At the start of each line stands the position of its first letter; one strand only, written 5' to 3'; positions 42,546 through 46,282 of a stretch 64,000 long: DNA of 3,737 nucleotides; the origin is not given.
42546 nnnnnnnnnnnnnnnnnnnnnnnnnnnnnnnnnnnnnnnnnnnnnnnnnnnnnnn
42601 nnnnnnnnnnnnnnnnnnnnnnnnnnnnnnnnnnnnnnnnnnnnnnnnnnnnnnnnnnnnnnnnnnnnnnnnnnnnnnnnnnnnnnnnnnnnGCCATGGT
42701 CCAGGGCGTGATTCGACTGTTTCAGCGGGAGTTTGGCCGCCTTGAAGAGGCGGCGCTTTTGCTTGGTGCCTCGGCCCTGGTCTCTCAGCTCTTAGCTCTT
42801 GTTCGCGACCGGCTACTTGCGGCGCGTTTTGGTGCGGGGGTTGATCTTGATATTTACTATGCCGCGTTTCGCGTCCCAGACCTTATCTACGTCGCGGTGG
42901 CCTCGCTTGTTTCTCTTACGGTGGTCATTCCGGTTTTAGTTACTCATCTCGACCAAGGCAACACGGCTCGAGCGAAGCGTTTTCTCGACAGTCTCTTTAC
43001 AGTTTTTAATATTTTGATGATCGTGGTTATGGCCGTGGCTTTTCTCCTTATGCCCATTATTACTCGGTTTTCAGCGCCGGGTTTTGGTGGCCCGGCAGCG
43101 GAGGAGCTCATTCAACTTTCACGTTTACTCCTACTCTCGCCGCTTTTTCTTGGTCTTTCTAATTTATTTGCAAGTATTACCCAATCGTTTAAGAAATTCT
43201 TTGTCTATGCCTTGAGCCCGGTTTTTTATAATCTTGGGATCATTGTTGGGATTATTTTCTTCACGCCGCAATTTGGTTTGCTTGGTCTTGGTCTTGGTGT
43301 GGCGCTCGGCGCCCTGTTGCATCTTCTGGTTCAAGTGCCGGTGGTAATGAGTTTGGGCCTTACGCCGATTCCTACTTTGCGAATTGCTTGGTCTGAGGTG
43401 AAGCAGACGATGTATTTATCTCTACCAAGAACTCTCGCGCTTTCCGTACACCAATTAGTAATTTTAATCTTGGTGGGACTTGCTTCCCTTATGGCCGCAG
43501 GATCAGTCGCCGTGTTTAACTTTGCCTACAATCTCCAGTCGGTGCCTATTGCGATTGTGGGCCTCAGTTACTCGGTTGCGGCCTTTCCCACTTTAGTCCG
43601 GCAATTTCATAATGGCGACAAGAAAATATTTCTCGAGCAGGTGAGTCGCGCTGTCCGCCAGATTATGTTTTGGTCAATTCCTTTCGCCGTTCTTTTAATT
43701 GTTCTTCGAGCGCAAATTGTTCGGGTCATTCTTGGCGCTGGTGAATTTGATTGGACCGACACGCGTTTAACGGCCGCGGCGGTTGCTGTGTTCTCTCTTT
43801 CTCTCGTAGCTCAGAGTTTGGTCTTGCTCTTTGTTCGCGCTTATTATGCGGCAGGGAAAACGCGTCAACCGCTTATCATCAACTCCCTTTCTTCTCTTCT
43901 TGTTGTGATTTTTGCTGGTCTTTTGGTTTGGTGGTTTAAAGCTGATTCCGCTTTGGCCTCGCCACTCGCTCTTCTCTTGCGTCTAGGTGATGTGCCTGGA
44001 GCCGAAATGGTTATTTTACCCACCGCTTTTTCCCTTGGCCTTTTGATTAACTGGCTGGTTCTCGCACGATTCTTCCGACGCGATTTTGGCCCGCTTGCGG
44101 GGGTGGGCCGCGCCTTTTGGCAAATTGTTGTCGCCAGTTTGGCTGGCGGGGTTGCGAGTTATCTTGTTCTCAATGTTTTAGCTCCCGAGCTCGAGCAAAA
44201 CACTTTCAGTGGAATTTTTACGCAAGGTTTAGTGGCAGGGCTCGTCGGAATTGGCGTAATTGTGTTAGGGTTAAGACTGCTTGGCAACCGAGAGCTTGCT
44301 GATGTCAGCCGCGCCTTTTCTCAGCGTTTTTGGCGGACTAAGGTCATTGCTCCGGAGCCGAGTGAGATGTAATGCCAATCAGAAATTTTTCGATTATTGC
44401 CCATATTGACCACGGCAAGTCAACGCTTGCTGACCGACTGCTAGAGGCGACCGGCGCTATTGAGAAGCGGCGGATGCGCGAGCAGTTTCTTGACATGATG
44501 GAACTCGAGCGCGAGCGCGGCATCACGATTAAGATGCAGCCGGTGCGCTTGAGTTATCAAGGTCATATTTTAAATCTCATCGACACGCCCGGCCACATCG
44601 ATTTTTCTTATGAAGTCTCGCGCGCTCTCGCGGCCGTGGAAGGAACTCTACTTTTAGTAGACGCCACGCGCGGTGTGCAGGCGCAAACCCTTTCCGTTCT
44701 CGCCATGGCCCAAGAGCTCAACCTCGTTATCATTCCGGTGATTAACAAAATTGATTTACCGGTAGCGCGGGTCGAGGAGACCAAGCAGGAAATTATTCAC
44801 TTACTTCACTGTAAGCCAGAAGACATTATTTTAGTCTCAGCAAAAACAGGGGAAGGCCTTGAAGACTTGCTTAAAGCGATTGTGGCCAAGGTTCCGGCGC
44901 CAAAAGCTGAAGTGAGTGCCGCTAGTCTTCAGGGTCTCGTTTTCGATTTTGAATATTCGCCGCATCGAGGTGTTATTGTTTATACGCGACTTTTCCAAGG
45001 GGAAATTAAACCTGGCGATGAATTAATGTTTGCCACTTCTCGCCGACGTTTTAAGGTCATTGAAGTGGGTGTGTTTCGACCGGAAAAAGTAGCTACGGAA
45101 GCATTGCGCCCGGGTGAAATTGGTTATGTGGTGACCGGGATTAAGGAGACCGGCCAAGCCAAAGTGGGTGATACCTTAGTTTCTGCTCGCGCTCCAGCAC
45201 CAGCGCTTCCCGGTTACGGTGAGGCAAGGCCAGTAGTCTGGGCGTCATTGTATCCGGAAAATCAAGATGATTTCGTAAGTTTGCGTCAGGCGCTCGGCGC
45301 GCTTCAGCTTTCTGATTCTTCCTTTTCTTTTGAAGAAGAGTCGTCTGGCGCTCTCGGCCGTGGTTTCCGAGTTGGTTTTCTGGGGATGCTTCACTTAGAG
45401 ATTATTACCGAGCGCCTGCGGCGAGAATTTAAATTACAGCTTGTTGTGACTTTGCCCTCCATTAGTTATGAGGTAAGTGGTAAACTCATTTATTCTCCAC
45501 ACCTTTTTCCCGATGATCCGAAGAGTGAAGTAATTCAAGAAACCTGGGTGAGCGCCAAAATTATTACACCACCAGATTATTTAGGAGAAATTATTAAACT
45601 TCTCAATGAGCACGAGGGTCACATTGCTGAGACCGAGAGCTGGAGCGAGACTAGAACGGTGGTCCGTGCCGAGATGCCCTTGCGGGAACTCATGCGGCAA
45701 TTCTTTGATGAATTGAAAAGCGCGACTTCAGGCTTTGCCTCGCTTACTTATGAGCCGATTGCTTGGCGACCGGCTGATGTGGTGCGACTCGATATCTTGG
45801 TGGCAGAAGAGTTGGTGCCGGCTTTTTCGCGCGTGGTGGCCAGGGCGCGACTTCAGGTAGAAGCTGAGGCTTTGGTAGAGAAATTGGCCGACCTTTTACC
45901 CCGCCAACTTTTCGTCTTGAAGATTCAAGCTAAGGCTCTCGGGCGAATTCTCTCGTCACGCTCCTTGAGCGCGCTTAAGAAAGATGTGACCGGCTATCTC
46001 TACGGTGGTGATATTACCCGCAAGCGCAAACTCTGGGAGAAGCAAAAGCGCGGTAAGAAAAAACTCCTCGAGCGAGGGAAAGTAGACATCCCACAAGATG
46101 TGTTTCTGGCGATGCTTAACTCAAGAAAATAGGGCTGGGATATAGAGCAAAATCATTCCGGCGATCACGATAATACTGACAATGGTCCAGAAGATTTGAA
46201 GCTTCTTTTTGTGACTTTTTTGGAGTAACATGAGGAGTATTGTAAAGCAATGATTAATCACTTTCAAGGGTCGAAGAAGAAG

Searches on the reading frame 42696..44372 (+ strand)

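Call 14: search_protein_families(library=pfam, proteins=[window:42696-44372:+], max_evalue=0.001)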
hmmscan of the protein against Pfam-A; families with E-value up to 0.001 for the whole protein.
window:42696-44372:+ (558 aa): 1 family
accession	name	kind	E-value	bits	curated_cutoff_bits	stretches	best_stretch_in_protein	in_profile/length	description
PF03023.19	MurJ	-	8.3e-63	213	27.4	1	42-501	2-437/451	Lipid II flippase MurJ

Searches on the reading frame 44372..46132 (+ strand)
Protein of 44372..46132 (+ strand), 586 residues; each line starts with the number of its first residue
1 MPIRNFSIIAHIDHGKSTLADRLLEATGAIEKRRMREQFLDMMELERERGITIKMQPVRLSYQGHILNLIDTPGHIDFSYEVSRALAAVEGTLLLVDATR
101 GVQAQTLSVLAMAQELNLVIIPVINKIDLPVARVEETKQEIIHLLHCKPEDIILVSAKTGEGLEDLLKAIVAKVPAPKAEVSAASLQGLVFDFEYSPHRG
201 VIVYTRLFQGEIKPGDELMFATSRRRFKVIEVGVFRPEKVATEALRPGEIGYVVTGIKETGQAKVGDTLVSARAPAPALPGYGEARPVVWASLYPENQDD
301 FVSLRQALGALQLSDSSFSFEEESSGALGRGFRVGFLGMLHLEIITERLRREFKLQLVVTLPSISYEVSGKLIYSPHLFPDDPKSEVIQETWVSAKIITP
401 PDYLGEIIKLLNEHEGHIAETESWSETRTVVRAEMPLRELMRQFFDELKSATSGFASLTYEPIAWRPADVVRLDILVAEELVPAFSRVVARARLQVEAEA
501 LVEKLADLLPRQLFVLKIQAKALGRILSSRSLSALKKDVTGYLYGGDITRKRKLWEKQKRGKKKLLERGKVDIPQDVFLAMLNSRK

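Call 14: search_protein_families(library=pfam, proteins=[window:44372-46132:+], max_evalue=0.001)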
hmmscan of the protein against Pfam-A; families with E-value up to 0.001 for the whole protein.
window:44372-46132:+ (586 aa): 7 families
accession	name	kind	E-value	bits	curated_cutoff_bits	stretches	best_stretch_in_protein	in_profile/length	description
PF00009.33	GTP_EFTU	-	1.3e-55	188.4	26.5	1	2-175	2-187/188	Elongation factor Tu GTP binding domain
PF06421.17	LepA_C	-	5.6e-31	107.3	29.7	1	479-582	3-106/107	GTP-binding protein LepA C-terminus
PF00679.30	EFG_C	-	5.5e-20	71.6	27.9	1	388-473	2-86/89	Elongation factor G C-terminus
PF03144.31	GTP_EFTU_D2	-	5.1e-10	40.1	30.3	1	200-269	1-72/73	Elongation factor Tu domain 2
PF14492.12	EFG_III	-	1.1e-07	32.2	27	1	286-359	3-73/75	Elongation Factor G, domain III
PF01926.29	MMR_HSR1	-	3.1e-06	27.7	21.9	1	14-126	10-113/113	50S ribosome-binding GTPase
PF22042.2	EF-G_D2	-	0.00015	22.3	27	1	186-271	2-83/84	Elongation factor G domain 2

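Call 37: find_homologous_proteins(query=window:44372-46129:+, max_evalue=1e-50)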
Query window:44372-46129:+ (586 aa): 8000 proteins with E <= 1e-50 among 8000 candidates; the best 120 are listed.
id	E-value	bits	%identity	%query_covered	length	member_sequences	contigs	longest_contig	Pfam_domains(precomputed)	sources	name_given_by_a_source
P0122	0.0e+0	1276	100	100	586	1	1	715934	PF01926.30,PF00679.31,PF14492.13,PF06421.18,PF00009.34,PF03144.32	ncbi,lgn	-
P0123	4.0e-255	866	68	99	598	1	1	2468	PF00679.31,PF14492.13,PF06421.18,PF00009.34,PF03144.32,PF22042.3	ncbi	-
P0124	1.5e-252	857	68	100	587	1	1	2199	PF00679.31,PF06421.18,PF00009.34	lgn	-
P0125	1.2e-250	851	66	99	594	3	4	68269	PF01926.30,PF00679.31,PF14492.13,PF06421.18,PF00009.34,PF03144.32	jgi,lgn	jgi:GTP-binding protein LepA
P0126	3.5e-250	849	66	99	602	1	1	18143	PF00679.31,PF14492.13,PF06421.18,PF00009.34,PF03144.32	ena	-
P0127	1.2e-247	841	66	100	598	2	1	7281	PF00679.31,PF14492.13,PF06421.18,PF00009.34,PF03144.32,PF22042.3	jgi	jgi:GTP-binding protein LepA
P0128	4.7e-247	839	67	99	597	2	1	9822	PF01926.30,PF00679.31,PF14492.13,PF06421.18,PF00009.34,PF03144.32,PF22042.3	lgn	-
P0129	5.4e-247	839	65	100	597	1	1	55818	PF00679.31,PF14492.13,PF06421.18,PF00009.34,PF03144.32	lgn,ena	-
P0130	1.0e-246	838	65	99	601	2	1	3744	PF01926.30,PF00679.31,PF14492.13,PF06421.18,PF00009.34,PF03144.32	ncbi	-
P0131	1.1e-246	838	66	100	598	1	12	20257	PF01926.30,PF00679.31,PF14492.13,PF06421.18,PF00009.34,PF03144.32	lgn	-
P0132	1.6e-246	837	65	99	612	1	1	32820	PF01926.30,PF00679.31,PF14492.13,PF06421.18,PF00009.34,PF03144.32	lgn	-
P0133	2.9e-246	836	64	99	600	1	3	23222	PF01926.30,PF00679.31,PF14492.13,PF06421.18,PF00009.34,PF03144.32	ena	-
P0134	2.9e-246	836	67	99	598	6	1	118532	PF01926.30,PF00679.31,PF14492.13,PF06421.18,PF00009.34,PF03144.32,PF22042.3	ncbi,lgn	-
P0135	8.7e-246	835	66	100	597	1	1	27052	PF01926.30,PF00679.31,PF14492.13,PF06421.18,PF00009.34,PF03144.32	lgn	-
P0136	1.1e-245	834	64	99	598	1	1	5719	PF01926.30,PF00679.31,PF14492.13,PF06421.18,PF00009.34,PF03144.32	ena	-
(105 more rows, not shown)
